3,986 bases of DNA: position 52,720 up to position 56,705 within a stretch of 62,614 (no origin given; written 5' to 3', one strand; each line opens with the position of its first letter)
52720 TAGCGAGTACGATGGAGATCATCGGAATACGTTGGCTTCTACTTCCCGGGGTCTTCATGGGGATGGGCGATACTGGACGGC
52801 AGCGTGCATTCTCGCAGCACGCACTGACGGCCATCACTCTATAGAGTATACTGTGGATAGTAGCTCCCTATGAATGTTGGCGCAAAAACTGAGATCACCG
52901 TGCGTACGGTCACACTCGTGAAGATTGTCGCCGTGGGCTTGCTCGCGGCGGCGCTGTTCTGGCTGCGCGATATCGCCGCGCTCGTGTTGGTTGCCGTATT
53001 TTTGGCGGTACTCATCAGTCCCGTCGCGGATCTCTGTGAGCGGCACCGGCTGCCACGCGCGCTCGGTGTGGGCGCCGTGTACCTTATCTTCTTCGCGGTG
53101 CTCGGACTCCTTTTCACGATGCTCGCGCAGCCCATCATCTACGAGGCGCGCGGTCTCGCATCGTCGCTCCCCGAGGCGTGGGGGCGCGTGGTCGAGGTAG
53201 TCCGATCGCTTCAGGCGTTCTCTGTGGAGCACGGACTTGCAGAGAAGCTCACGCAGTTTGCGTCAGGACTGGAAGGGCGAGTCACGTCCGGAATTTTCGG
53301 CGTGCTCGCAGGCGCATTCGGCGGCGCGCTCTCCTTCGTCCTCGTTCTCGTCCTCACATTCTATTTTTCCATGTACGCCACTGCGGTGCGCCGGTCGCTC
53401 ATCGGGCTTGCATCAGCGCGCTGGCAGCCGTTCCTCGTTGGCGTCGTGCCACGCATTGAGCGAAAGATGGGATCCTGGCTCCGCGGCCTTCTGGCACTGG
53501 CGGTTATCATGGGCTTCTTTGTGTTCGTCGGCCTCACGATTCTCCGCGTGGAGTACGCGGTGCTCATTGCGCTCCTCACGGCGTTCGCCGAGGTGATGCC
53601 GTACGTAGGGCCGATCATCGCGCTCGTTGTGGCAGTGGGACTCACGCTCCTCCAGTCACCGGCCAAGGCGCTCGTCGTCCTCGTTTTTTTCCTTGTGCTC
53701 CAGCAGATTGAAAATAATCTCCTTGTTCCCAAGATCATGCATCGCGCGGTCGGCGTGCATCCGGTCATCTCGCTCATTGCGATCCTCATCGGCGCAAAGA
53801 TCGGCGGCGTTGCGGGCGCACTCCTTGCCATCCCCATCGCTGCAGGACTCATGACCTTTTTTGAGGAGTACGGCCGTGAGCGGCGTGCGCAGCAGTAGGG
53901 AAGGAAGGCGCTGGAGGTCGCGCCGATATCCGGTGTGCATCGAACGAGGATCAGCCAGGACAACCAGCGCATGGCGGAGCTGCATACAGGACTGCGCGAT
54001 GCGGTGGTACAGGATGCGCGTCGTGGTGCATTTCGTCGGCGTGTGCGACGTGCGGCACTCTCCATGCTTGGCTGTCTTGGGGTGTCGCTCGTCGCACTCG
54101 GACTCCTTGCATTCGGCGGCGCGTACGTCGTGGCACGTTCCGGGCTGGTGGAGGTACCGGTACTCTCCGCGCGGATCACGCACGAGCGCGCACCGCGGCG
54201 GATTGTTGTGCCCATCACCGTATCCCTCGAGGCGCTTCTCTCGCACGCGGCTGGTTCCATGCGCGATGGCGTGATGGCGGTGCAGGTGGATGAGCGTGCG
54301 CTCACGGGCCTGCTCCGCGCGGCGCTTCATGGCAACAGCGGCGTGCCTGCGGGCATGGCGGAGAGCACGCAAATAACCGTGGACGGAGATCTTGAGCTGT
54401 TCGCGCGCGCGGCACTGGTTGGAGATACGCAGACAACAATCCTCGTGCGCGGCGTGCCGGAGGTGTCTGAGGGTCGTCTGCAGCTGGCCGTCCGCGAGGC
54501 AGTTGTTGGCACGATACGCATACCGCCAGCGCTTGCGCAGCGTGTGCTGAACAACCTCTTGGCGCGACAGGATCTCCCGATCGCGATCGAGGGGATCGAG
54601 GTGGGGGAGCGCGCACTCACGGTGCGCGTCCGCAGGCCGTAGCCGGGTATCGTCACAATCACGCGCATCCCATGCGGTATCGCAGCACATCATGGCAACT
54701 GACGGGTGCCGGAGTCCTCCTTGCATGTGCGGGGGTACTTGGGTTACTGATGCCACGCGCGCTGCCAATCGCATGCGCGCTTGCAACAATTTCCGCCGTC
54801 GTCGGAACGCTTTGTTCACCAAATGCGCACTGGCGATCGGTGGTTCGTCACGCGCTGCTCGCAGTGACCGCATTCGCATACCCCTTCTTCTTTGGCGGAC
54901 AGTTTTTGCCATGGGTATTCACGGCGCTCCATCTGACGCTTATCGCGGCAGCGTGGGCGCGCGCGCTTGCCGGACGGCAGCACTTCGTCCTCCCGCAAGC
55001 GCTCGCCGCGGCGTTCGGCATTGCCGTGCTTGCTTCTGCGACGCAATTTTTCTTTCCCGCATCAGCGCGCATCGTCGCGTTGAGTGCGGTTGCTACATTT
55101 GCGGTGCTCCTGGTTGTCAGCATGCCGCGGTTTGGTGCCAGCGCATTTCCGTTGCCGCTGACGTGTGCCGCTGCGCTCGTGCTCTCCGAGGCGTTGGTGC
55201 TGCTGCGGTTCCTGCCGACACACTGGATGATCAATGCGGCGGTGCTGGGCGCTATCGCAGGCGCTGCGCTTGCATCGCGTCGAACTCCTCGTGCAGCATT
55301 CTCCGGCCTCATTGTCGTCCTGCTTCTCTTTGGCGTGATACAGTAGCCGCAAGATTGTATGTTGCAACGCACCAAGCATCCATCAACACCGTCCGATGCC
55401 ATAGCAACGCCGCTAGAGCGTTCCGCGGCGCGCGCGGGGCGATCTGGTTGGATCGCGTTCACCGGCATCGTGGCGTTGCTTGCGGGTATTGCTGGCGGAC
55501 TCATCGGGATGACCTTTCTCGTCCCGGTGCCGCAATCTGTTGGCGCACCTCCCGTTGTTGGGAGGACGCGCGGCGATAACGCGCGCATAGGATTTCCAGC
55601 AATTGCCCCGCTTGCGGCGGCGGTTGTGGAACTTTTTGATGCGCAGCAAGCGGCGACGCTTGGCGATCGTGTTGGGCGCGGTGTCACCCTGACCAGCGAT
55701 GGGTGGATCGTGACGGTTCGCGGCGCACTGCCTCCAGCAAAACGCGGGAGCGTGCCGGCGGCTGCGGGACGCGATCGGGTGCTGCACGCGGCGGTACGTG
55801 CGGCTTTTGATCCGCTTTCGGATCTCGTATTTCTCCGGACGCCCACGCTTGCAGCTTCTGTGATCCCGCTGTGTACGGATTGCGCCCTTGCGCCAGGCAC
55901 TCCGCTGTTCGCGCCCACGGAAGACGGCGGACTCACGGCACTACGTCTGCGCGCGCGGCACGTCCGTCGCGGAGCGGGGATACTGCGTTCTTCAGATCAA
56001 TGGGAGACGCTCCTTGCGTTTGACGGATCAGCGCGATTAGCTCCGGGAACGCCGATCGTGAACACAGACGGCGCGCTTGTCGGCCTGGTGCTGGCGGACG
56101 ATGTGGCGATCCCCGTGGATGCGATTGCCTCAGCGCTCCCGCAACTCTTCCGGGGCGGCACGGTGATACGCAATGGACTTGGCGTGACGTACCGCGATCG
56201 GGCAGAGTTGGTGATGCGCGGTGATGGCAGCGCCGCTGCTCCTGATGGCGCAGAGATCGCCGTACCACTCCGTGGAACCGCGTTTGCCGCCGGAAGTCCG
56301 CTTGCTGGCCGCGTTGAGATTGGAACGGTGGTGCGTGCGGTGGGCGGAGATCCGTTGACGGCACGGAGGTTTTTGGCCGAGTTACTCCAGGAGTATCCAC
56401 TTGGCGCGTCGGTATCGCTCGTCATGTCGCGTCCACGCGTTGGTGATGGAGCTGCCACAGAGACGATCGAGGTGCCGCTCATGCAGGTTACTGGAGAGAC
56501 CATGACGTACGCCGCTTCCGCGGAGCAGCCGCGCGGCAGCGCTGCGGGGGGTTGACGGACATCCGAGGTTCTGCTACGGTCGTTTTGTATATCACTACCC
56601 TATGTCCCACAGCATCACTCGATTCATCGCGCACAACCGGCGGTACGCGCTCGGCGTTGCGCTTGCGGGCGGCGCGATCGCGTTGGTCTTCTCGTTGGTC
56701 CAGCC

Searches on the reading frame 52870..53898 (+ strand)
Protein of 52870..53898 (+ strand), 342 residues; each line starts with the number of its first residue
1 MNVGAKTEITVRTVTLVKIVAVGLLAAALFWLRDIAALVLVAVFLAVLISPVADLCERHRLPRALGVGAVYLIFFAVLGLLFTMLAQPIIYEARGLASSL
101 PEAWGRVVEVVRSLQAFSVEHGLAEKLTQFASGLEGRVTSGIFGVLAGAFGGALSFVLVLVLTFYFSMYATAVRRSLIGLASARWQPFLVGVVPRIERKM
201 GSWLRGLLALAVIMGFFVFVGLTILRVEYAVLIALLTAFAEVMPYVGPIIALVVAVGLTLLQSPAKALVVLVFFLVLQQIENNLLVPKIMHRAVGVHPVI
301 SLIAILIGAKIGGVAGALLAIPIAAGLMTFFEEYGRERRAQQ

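Call 11: search_protein_families(library=pfam, proteins=[window:52870-53898:+], max_evalue=0.01)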
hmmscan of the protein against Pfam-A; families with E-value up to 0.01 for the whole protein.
window:52870-53898:+ (342 aa): 1 family
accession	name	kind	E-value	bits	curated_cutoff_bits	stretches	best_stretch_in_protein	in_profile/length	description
PF01594.21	AI-2E_transport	-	1.6e-56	192.3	34.3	1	19-334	5-326/327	AI-2E family transporter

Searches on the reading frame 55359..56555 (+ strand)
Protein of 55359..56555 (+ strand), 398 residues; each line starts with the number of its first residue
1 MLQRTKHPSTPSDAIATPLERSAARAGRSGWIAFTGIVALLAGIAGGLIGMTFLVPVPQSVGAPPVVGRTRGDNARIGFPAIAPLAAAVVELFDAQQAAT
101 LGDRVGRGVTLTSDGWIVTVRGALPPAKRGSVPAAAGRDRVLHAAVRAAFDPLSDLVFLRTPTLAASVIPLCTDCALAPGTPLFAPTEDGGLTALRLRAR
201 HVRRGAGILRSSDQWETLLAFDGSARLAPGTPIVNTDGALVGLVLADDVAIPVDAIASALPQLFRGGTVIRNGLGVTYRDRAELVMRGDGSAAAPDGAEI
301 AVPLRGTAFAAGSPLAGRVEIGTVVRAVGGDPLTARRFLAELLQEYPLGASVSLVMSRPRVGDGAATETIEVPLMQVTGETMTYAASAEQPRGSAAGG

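Call 11: search_protein_families(library=pfam, proteins=[window:55359-56555:+], max_evalue=0.01)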
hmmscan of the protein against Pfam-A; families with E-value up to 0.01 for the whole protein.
window:55359-56555:+ (398 aa): 1 family
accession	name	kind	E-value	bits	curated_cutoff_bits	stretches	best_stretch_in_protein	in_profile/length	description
PF13365.12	Trypsin_2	-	1.6e-08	35.8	27.6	1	106-243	1-144/144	Trypsin-like peptidase domain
